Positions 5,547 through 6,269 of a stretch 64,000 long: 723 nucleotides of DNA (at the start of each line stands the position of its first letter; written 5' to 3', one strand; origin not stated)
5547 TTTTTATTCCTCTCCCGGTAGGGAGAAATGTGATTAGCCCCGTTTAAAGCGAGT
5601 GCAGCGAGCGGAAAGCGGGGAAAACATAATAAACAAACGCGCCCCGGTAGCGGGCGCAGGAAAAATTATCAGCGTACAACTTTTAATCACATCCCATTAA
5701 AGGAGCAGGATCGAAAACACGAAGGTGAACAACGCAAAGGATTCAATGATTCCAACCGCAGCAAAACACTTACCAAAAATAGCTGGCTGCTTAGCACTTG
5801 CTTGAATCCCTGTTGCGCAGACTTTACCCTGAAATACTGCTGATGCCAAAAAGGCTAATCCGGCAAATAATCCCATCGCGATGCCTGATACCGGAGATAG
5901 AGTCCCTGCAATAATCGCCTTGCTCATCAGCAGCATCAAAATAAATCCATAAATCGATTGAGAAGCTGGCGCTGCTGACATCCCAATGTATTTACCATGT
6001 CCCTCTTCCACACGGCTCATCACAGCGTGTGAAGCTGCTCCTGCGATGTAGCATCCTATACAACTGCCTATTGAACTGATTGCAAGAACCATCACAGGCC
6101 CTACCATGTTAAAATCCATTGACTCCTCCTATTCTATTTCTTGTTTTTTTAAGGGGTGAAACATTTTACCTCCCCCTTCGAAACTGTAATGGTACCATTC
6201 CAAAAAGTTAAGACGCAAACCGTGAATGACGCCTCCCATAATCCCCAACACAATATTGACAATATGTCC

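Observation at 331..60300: At least six unrelated families of long GC-rich palindromes occupy gene boundaries; every open convergent junction carries one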

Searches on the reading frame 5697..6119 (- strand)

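Call 17: search_protein_families(library=pfam, proteins=[window:5697-6119:-])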
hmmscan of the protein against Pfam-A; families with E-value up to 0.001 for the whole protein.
window:5697-6119:- (140 aa): 1 family
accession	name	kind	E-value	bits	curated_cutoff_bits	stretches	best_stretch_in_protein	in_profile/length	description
PF00137.26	ATP-synt_C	-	1.5e-21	76.8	24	2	80-139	1-60/60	ATP synthase subunit C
